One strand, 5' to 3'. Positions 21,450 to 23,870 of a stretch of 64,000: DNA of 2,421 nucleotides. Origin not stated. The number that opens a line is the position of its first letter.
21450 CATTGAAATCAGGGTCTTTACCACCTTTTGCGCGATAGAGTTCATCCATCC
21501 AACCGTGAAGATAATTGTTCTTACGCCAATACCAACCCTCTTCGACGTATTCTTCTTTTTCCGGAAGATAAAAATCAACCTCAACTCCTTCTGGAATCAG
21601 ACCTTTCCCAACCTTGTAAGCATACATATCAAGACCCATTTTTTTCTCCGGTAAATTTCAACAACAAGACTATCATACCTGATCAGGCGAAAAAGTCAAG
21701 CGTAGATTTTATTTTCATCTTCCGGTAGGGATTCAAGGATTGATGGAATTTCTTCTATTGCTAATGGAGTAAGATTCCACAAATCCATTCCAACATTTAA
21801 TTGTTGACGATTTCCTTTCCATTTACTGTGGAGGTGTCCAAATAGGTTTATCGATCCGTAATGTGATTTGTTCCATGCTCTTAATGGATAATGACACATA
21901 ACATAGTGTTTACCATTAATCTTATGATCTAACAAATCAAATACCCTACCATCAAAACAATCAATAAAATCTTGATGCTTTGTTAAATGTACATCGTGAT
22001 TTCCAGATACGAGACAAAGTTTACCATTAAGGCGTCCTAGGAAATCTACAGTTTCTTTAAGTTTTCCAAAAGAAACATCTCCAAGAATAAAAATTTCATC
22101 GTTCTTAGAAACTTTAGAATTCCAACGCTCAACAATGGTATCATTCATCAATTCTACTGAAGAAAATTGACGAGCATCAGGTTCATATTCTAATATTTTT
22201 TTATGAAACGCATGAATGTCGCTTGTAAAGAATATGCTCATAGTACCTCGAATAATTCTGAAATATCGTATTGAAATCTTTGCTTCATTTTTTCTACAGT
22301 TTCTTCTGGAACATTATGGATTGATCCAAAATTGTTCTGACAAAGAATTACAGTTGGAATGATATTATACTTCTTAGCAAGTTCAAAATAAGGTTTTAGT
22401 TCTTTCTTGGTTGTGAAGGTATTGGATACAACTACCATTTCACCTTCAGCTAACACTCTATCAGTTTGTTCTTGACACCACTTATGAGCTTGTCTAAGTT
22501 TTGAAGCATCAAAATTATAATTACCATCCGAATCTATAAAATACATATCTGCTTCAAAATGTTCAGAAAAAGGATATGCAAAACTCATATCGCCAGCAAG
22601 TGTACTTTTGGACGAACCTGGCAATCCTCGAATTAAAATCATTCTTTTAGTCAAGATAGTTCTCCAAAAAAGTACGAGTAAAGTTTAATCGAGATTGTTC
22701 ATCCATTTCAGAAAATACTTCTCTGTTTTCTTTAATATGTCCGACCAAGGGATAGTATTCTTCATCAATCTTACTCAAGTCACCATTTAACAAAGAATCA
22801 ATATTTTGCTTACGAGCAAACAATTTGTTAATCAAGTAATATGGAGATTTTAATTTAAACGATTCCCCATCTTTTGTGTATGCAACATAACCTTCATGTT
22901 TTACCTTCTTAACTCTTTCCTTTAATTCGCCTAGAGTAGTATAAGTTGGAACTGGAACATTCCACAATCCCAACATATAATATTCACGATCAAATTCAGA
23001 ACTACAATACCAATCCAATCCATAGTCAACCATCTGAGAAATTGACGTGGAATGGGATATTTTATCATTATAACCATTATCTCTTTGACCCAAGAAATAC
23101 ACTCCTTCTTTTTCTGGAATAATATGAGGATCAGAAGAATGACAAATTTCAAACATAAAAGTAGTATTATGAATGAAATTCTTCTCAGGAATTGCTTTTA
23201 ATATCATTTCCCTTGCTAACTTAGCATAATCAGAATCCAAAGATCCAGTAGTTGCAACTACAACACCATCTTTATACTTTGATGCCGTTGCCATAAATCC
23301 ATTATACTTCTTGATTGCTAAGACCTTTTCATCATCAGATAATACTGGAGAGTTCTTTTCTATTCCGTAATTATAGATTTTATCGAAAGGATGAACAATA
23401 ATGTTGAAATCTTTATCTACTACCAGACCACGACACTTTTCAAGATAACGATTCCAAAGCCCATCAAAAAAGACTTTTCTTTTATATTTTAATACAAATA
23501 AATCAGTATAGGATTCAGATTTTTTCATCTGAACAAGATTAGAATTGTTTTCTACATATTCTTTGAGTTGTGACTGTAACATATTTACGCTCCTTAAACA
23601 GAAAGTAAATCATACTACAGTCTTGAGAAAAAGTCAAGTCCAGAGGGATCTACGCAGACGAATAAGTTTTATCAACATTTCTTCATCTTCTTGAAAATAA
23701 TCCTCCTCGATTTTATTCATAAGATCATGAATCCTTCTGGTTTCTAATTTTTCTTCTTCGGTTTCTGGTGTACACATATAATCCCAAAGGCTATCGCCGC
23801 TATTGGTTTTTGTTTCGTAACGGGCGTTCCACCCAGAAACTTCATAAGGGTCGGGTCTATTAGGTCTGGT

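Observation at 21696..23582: RNA end-healing and sealing module (Rnl1 + P-loop kinase + metallophosphoesterase as separate genes) plus a second ligase 5 kb away and a cluster of about 27 tRNAs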

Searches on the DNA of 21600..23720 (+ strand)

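Call 10: search_dna_similar(query=window:21600-23720:+, collection=phages, mode=distant, max_rows=25)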
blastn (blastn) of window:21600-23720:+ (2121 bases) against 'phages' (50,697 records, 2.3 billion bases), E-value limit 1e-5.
Records with a match: 52; places in all: 52; records where one place covers at least 80% of the query: 0.
Best place of each record, by identity: 80-90% 2; 60-80% 50.
By first word of the organism name: Escherichia 43; Campylobacter 6; Aeromonas 3.
By host as written in the record: Escherichia coli K-12 9; Escherichia coli K-12 MG1655 8; Escherichia coli 6; Campylobacter jejuni 5; Escherichia coli O177 3; Aeromonas sp. 2; Escherichia coli O157 2; Escherichia coli O157:H7 2; and 13 more.
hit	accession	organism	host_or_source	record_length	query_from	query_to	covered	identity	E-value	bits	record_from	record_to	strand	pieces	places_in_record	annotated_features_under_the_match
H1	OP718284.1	Aeromonas phage vB_AceP_PAc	Aeromonas caviae AC-CY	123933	768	962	9%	70.1%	1e-10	75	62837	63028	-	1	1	AAA ATPase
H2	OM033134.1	Aeromonas phage phiA009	Aeromonas sp.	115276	876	961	4%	82.0%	2e-14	88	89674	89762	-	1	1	ATPase AAA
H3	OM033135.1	Aeromonas phage phiA019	Aeromonas sp.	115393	876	961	4%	82.0%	2e-14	88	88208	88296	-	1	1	ATPase AAA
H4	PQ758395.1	Escherichia phage phita32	Klebsiella pneumoniae 669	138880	1473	1563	4%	74.7%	2e-6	62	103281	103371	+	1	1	hypothetical protein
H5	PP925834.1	Escherichia phage MiataMamis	Escherichia coli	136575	1473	1563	4%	74.7%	2e-6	62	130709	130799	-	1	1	RNA ligase and tail fiber protein attachment catalyst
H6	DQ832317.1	Escherichia phage V5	Escherichia coli O157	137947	1473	1563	4%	74.7%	2e-6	62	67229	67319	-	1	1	RNA ligase 1 and tail attachment protein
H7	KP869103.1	Escherichia coli O157 typing phage 5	Escherichia coli O157:H7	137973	1473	1563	4%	74.7%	2e-6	62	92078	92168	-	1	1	RNA ligase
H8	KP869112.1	Escherichia coli O157 typing phage 14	Escherichia coli O157:H7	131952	1473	1563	4%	74.7%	2e-6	62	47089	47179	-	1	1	RNA ligase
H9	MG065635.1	Campylobacter phage C12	Campylobacter jejuni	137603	1473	1563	4%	74.7%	2e-6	62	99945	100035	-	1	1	record has no annotation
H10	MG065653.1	Campylobacter phage C14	Campylobacter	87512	1473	1563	4%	74.7%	2e-6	62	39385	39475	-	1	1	record has no annotation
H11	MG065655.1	Campylobacter phage C2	Campylobacter jejuni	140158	1473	1563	4%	74.7%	2e-6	62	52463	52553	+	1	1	record has no annotation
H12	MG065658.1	Campylobacter phage C7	Campylobacter jejuni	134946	1473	1563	4%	74.7%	2e-6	62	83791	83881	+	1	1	record has no annotation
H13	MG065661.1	Campylobacter phage C9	Campylobacter jejuni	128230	1473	1563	4%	74.7%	2e-6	62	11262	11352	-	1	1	record has no annotation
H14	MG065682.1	Campylobacter phage A112b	Campylobacter jejuni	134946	1473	1563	4%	74.7%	2e-6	62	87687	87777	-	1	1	record has no annotation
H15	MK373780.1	Escherichia phage vB_EcoM_HdK5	Escherichia coli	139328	1473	1563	4%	74.7%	2e-6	62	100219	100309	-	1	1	RNA ligase A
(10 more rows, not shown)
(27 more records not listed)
